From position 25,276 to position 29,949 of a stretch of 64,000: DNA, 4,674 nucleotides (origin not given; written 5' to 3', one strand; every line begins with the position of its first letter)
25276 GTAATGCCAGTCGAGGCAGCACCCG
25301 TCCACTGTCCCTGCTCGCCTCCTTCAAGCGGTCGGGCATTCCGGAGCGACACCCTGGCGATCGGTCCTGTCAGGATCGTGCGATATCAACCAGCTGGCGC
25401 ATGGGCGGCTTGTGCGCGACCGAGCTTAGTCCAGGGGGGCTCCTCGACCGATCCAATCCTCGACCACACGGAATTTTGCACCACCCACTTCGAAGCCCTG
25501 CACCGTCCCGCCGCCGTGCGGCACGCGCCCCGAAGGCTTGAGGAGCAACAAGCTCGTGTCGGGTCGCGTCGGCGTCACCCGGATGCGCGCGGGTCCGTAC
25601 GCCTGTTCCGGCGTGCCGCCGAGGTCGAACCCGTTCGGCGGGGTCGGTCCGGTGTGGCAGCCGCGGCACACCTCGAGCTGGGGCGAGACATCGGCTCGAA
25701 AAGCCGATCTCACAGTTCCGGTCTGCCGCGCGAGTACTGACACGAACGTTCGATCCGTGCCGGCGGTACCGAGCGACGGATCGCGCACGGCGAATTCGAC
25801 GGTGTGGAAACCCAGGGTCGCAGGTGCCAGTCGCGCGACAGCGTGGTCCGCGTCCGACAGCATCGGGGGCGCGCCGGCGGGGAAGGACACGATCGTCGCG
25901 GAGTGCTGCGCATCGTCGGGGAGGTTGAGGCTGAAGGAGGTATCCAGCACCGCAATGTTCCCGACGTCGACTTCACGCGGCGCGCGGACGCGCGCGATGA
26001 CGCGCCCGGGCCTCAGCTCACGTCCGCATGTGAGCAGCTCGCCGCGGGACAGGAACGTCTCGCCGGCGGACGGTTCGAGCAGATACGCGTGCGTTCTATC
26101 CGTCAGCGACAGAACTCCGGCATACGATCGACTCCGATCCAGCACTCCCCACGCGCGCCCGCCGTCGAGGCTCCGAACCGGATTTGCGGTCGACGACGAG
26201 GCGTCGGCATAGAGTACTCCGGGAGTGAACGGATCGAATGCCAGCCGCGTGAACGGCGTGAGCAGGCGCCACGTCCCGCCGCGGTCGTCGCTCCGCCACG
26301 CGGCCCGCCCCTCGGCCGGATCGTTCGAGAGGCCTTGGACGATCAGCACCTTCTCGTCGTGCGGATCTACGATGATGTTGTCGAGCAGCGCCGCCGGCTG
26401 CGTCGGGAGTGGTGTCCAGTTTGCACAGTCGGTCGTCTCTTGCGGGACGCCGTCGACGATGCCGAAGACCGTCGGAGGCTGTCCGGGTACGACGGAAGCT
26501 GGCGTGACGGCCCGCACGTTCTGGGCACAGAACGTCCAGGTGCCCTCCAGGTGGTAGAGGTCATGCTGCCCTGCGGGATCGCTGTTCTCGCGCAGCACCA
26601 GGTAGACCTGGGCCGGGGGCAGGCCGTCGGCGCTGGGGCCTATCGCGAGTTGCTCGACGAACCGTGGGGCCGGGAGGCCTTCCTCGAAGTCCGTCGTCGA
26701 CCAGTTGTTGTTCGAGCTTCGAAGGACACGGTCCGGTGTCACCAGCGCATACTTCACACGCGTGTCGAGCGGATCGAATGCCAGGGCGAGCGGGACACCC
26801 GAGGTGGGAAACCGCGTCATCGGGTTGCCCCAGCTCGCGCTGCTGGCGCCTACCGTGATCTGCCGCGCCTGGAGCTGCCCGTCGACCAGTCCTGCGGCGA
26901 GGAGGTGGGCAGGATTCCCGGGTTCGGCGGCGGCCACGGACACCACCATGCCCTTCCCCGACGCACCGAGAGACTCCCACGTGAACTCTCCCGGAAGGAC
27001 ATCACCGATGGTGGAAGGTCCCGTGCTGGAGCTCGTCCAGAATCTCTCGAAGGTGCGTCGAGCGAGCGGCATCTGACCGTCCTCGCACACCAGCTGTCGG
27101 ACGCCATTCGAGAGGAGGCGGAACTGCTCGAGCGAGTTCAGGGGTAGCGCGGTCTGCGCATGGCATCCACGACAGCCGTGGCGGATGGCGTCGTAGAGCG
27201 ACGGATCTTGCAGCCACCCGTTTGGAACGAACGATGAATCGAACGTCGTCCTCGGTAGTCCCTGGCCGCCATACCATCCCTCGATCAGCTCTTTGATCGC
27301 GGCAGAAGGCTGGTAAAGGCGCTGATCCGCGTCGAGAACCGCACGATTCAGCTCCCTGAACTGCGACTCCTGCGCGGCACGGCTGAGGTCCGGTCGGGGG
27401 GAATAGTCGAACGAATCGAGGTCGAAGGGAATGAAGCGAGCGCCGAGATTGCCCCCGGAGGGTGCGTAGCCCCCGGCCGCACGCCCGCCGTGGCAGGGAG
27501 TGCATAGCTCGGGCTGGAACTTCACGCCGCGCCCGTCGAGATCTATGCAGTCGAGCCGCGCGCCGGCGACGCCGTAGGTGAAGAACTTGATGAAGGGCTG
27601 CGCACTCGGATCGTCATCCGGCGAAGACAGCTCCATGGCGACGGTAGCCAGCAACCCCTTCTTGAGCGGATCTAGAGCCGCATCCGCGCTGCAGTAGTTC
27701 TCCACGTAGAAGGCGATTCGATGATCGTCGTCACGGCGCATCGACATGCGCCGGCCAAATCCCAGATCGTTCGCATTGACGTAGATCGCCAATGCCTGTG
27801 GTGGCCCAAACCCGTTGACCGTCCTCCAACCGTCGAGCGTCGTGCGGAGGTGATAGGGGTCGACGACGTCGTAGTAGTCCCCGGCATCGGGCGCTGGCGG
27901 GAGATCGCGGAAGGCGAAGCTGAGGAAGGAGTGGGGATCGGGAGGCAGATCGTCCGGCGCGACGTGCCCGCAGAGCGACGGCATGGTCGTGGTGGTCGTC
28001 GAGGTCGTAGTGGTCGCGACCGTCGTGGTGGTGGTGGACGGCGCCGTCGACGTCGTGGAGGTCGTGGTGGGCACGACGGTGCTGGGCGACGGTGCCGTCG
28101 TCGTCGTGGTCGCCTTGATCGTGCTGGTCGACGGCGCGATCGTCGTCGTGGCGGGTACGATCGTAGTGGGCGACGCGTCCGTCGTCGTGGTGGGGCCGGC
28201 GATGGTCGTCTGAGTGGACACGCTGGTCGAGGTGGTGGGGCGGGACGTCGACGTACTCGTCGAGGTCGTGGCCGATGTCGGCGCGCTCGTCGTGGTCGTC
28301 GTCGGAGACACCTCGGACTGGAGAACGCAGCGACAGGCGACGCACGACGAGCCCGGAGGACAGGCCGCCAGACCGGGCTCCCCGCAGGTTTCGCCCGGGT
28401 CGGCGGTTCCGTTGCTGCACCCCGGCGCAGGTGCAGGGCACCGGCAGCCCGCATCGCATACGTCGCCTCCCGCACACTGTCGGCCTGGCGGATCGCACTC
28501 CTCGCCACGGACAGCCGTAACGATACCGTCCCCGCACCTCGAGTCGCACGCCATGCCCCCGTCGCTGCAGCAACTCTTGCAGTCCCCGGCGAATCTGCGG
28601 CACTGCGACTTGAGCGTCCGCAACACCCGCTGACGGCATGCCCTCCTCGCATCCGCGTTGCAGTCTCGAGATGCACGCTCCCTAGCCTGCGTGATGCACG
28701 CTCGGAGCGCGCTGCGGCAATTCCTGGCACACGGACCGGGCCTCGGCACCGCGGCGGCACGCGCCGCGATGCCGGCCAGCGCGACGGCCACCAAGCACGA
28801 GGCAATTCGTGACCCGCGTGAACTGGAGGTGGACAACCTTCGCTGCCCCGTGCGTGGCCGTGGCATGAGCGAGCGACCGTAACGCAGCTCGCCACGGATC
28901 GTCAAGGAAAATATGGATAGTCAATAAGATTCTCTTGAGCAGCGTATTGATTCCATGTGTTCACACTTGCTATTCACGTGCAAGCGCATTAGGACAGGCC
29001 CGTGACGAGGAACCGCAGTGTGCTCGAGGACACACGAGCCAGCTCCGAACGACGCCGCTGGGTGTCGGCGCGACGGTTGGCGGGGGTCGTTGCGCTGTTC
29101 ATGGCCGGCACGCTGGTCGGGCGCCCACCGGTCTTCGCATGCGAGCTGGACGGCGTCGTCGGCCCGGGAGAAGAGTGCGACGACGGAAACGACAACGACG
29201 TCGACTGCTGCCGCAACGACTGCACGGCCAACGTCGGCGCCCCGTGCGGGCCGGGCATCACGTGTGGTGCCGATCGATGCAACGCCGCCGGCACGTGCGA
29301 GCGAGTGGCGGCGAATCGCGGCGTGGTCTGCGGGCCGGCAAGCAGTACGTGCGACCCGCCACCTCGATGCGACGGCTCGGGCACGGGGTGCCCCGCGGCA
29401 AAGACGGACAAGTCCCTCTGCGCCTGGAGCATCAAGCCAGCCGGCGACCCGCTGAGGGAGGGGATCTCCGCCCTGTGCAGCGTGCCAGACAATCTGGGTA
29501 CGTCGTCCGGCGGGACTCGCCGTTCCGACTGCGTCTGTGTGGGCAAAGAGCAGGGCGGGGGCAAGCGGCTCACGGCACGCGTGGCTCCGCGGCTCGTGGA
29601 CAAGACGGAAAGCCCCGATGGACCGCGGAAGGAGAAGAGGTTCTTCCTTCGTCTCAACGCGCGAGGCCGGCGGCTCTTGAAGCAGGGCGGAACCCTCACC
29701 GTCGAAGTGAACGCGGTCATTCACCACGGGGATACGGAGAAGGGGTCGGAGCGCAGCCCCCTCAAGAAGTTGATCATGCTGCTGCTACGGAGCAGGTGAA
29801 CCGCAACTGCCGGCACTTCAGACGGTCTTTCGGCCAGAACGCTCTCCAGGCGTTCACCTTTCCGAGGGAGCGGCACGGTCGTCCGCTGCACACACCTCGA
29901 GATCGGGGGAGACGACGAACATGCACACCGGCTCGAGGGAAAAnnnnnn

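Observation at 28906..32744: Lower-GC ~3.8 kb islet carrying a Cys-rich secreted protein, a leaderless PG-binding/NlpC-P60 hydrolase, PadR and an orphan ABC ATPase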

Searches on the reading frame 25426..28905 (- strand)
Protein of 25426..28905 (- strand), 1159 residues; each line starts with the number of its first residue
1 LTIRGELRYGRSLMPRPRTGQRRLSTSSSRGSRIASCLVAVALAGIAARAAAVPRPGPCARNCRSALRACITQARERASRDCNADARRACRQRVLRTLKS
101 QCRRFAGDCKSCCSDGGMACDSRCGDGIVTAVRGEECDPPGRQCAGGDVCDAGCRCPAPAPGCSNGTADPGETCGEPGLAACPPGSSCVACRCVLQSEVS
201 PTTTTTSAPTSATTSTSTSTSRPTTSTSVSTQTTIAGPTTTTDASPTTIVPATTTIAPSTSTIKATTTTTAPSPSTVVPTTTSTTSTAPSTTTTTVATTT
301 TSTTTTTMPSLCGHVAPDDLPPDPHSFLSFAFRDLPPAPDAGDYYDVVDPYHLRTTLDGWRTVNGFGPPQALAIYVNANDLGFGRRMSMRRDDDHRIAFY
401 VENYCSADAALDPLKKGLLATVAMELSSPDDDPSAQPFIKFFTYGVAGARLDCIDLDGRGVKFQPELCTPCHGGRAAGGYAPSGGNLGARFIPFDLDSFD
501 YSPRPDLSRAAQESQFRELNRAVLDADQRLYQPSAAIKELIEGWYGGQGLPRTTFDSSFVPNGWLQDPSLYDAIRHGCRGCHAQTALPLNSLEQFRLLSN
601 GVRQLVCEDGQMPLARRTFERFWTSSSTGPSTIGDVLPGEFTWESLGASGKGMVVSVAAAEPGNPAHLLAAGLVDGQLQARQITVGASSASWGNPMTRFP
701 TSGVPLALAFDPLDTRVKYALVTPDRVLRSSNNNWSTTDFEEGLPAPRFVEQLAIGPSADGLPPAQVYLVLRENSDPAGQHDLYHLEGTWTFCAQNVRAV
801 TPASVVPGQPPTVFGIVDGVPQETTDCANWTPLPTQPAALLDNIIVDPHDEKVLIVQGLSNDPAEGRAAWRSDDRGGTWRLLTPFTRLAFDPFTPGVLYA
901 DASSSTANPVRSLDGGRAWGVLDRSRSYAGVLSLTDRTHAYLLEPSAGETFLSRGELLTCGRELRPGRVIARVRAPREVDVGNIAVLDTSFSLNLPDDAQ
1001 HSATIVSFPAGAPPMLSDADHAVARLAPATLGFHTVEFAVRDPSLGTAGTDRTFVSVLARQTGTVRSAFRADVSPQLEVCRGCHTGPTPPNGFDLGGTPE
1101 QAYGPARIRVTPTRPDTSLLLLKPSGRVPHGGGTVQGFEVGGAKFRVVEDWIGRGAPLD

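Call 7: search_protein_families(library=pfam, proteins=[window:25426-28905:-], max_evalue=0.01)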
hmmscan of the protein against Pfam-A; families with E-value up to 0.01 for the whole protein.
window:25426-28905:- (1159 aa): 0 families

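Call 8: search_protein_families(library=ncbifam, proteins=[window:25426-28905:-], max_evalue=0.01)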
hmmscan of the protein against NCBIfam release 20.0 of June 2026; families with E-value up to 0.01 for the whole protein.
window:25426-28905:- (1159 aa): 0 families

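Call 33: search_protein_families(library=padloc, proteins=[window:25426-28905:-], max_evalue=0.01)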
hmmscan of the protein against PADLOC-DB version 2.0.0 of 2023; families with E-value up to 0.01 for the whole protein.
window:25426-28905:- (1159 aa): 0 families

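Call 53: search_protein_families(library=phrogs, proteins=[window:25426-28905:-], max_evalue=0.1)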
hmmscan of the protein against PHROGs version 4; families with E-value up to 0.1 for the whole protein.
window:25426-28905:- (1159 aa): 0 families

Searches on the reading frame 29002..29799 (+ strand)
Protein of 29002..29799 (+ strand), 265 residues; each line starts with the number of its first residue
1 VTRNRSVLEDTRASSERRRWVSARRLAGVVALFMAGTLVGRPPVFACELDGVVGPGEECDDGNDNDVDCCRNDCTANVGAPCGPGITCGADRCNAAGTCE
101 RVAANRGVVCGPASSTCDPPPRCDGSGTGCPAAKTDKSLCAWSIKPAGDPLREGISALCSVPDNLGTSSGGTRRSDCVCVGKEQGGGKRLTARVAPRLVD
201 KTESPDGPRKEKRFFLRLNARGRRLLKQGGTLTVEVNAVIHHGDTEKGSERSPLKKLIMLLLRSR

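Call 7: search_protein_families(library=pfam, proteins=[window:29002-29799:+], max_evalue=0.01)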
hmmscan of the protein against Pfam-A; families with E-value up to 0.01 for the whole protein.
window:29002-29799:+ (265 aa): 1 family
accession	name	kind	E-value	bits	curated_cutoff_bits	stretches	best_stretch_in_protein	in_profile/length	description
PF00200.28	Disintegrin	-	0.00077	20.6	35.1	1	55-132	2-74/75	Disintegrin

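Call 8: search_protein_families(library=ncbifam, proteins=[window:29002-29799:+], max_evalue=0.01)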
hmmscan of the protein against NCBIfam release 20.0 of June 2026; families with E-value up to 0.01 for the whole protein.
window:29002-29799:+ (265 aa): 1 family
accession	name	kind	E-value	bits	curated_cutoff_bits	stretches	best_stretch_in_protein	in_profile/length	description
TIGR02232.1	myxo_disulf_rpt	repeat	0.0054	16.5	20.8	1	50-82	6-38/38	cysteine-rich acidic repeat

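Call 33: search_protein_families(library=padloc, proteins=[window:29002-29799:+], max_evalue=0.01)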
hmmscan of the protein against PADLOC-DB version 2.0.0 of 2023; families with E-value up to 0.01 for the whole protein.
window:29002-29799:+ (265 aa): 0 families

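Call 53: search_protein_families(library=phrogs, proteins=[window:29002-29799:+], max_evalue=0.1)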
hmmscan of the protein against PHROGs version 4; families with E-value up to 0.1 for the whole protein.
window:29002-29799:+ (265 aa): 0 families
